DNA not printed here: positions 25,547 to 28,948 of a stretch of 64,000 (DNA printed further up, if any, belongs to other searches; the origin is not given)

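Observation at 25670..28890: AT-rich single-gene islet encoding a 1033-aa sacsin/MORC-type GHKL ATPase fused to a DUF3883 nuclease-like domain: candidate single-protein defense system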

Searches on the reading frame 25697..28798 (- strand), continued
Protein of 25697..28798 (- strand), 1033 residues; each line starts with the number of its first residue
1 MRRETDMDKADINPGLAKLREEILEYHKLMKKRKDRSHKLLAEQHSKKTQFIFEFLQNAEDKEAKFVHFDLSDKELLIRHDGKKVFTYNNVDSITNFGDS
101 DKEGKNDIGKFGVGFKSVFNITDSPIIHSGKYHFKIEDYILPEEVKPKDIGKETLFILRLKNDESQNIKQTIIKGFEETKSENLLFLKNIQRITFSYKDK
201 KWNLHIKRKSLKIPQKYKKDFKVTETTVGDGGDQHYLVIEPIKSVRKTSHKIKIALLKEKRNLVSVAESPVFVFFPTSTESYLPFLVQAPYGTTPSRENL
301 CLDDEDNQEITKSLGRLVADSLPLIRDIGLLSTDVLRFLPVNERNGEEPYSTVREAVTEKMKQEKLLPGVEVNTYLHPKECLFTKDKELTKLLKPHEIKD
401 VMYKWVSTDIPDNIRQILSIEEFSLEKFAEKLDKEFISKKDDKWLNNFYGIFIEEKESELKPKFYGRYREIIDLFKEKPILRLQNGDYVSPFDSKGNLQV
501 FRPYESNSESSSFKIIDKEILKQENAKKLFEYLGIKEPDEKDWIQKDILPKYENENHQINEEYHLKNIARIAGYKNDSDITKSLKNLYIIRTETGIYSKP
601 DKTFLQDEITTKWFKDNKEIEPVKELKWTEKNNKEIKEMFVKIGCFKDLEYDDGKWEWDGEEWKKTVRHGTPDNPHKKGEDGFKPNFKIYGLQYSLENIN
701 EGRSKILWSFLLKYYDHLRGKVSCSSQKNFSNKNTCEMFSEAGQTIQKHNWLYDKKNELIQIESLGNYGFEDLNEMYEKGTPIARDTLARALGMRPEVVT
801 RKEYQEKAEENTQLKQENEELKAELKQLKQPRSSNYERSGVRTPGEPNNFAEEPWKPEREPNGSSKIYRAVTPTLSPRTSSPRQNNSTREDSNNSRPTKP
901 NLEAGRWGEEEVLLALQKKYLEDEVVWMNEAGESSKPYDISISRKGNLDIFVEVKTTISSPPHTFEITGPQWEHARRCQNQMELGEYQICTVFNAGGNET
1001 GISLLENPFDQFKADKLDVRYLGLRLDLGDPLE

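Call 46: search_protein_representatives(protein=window:25697-28798:-)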
Query: 1033 residues. Proteins with E-value up to 0.001 (for the whole library): 4989; up to 1e-10: 2600; up to 1e-30: 1176. The best 150 are listed.
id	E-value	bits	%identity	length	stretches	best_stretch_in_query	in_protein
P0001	0.0e+00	2353.6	100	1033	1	1-1033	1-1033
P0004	6.0e-205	699.7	45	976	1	68-1026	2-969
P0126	2.0e-126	439.8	46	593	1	477-1030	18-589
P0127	2.7e-122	426.1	43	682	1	359-1029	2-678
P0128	3.8e-119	415.7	36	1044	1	16-1020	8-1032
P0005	6.5e-118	411.6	34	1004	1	35-1014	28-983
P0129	2.0e-115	403.3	35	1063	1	16-1030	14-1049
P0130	1.9e-114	400.2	34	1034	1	28-1022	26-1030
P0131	4.9e-112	392.1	31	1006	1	21-1025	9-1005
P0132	1.5e-111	390.5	48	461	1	8-448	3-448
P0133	1.9e-109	383.6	32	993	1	28-989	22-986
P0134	8.0e-108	378.2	31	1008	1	29-1025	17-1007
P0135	8.9e-108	378.1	30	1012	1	20-1026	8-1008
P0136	9.5e-108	377.9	32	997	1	24-1026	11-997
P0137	1.8e-104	367.1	33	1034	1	13-1020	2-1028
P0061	7.7e-89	315.4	30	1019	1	25-1018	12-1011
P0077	5.8e-86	305.8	30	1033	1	30-1018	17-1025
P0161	3.8e-84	299.8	31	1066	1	38-1018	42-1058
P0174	1.5e-77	278.0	34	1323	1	37-765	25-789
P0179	1.3e-75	271.6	33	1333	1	39-765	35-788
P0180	3.9e-75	270.0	30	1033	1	19-848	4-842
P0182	3.3e-74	266.9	32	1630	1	42-813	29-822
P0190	1.2e-72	261.8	29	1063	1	49-1025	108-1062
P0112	1.2e-72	261.7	29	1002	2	18-612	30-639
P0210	3.6e-69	250.3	31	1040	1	39-1014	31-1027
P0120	6.6e-66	239.4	31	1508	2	16-410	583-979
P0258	2.0e-63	231.3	30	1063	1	37-1013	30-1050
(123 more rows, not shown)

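Call 52: search_protein_families(library=padloc, proteins=[P0002, P0062, P0096, P0112, P0174, P0179, P0182, P0120], max_evalue=0.00001)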
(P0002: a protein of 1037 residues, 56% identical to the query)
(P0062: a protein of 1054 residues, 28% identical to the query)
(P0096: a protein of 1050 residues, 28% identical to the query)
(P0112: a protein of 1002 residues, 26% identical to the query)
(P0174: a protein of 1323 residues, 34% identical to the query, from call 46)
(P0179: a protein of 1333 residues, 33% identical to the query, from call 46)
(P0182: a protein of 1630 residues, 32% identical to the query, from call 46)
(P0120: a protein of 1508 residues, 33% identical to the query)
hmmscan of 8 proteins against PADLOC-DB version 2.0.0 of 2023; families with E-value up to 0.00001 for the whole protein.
P0002 (1037 aa): 8 families
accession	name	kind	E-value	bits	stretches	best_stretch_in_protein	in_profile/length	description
PDLC03972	TmtA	-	1.9e-79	266.1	2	17-660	8-686/1302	-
PDLC03968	TmtA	-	4e-58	195.1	1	12-510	39-547/1486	-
PDLC03966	TmtA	-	2.4e-48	162.9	2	32-572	30-653/1655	-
PDLC03964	TmtA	-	3.6e-44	149.2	3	141-450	180-473/1538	-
PDLC03965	TmtA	-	2.9e-39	132.9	3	51-133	33-119/1370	-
PDLC03971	TmtA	-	6.4e-28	94.9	3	27-129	36-145/1782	-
PDLC03969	TmtA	-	3.6e-26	89.1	2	54-326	35-345/1563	-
PDLC03970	TmtA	-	4.6e-15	52.6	1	49-122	63-136/1552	-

P0062 (1054 aa): 9 families
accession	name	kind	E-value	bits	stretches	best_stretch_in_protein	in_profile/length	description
PDLC03972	TmtA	-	9.1e-94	313.5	2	17-773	23-806/1302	-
PDLC03968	TmtA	-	3.7e-60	201.8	2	29-488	69-533/1486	-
PDLC03964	TmtA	-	4.5e-59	198.6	3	136-774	188-822/1538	-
PDLC03966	TmtA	-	3e-47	159.2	2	32-577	40-636/1655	-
PDLC03965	TmtA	-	6.3e-42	141.7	3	138-664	162-688/1370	-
PDLC03971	TmtA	-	1.6e-31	106.8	2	817-1038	1544-1760/1782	-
PDLC03969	TmtA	-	2.7e-22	76.2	1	81-380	91-413/1563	-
PDLC03970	TmtA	-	4.4e-14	49.4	1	37-109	64-135/1552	-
PDLC03967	TmtA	-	5.8e-13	46.1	1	39-102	42-109/1063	-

P0096 (1050 aa): 9 families
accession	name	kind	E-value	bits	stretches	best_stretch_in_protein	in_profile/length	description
PDLC03972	TmtA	-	5e-110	367.4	2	19-773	23-806/1302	-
PDLC03968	TmtA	-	1.9e-67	226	1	30-772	68-853/1486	-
PDLC03964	TmtA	-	7e-56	188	3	128-774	177-822/1538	-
PDLC03966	TmtA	-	3.3e-51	172.3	2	36-587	42-645/1655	-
PDLC03965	TmtA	-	4e-42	142.3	2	144-664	163-688/1370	-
PDLC03971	TmtA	-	8.1e-35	117.7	3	40-119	57-145/1782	-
PDLC03969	TmtA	-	2.7e-20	69.6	1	42-385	34-413/1563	-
PDLC03970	TmtA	-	1.5e-14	51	1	40-111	65-135/1552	-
PDLC03967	TmtA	-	2.5e-10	37.4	1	41-104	42-109/1063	-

P0112 (1002 aa): 9 families
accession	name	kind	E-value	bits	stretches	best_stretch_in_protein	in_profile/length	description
PDLC03972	TmtA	-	1.3e-64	217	2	52-684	33-678/1302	-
PDLC03964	TmtA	-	3.3e-47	159.3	3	26-147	11-139/1538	-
PDLC03966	TmtA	-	2.4e-45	152.9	2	51-371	35-412/1655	-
PDLC03968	TmtA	-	1.4e-43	146.9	1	51-400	67-435/1486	-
PDLC03965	TmtA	-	1.8e-35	120.3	3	62-162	33-134/1370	-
PDLC03969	TmtA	-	3.2e-24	82.6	2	64-154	34-140/1563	-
PDLC03971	TmtA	-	4.3e-24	82.2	1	53-141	50-145/1782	-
PDLC03970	TmtA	-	9.8e-18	61.5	1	62-141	65-136/1552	-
PDLC03967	TmtA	-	7.1e-17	59.1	2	63-126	42-109/1063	-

P0174 (1323 aa): 7 families
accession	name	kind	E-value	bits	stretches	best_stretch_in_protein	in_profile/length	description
PDLC03972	TmtA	-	3e-66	222.4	1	31-835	36-860/1302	-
PDLC03966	TmtA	-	4.9e-40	135.3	1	12-481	19-513/1655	-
PDLC03968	TmtA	-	6.6e-37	124.8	1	33-511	72-534/1486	-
PDLC03964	TmtA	-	1.1e-34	117.8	2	172-649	204-658/1538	-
PDLC03965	TmtA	-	1.4e-29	100.8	2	39-132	35-119/1370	-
PDLC03971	TmtA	-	3.5e-22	75.8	1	30-128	50-145/1782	-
PDLC03969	TmtA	-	1e-19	67.7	1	96-334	95-346/1563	-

P0179 (1333 aa): 8 families
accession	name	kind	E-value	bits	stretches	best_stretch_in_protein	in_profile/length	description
PDLC03972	TmtA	-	1.1e-62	210.6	1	19-793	16-809/1302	-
PDLC03968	TmtA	-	7.4e-54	181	1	39-678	70-720/1486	-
PDLC03966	TmtA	-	8.6e-39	131.2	1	40-590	39-601/1655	-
PDLC03964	TmtA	-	5.4e-29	98.9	2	50-131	52-137/1538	-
PDLC03965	TmtA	-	1.1e-28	97.8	1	48-500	34-503/1370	-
PDLC03971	TmtA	-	1.3e-27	93.8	2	47-127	57-145/1782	-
PDLC03969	TmtA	-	3.9e-20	69.1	1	49-395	34-410/1563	-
PDLC03970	TmtA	-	7.7e-17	58.5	1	47-120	65-136/1552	-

P0182 (1630 aa): 12 families
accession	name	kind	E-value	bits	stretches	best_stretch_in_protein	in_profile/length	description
PDLC03972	TmtA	-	2.8e-78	262.2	1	23-1011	29-940/1302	-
PDLC03968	TmtA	-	2e-56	189.4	1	30-627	70-670/1486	-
PDLC03966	TmtA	-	7.3e-45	151.3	1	31-538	39-617/1655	-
PDLC03965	TmtA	-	8.1e-41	138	2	142-646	164-656/1370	-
PDLC03964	TmtA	-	3.4e-35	119.5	1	41-817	52-864/1538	-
PDLC03920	MkoA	-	9.7e-31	104.9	2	1341-1535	885-1072/1112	-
PDLC03921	MkoA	-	8.6e-23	78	1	1345-1569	1376-1602/1607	-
PDLC03969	TmtA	-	1.5e-21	73.8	1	40-332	34-345/1563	-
PDLC03971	TmtA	-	2.9e-21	72.8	2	29-118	50-145/1782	-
PDLC03924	MkoC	-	5.3e-18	62.5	1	1444-1548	854-953/1136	-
PDLC03970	TmtA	-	5.5e-18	62.3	1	38-155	65-162/1552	-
PDLC02895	DpdJ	-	5.3e-06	21.5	1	1416-1551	334-468/2112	DpdJ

P0120 (1508 aa): 8 families
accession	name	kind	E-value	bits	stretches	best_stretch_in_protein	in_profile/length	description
PDLC03972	TmtA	-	2.9e-71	239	2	29-494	22-503/1302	-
PDLC03968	TmtA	-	5e-71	237.9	2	34-410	62-447/1486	-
PDLC03966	TmtA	-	8.7e-64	214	2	37-402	32-447/1655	-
PDLC03964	TmtA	-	3.5e-43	146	2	53-426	52-433/1538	-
PDLC03969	TmtA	-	3.1e-30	102.6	2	619-877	34-321/1563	-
PDLC03965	TmtA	-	2.1e-26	90.2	2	617-702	34-119/1370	-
PDLC03971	TmtA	-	4.7e-26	88.7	1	617-698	57-145/1782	-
PDLC03970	TmtA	-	3.6e-18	62.9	2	616-687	64-132/1552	-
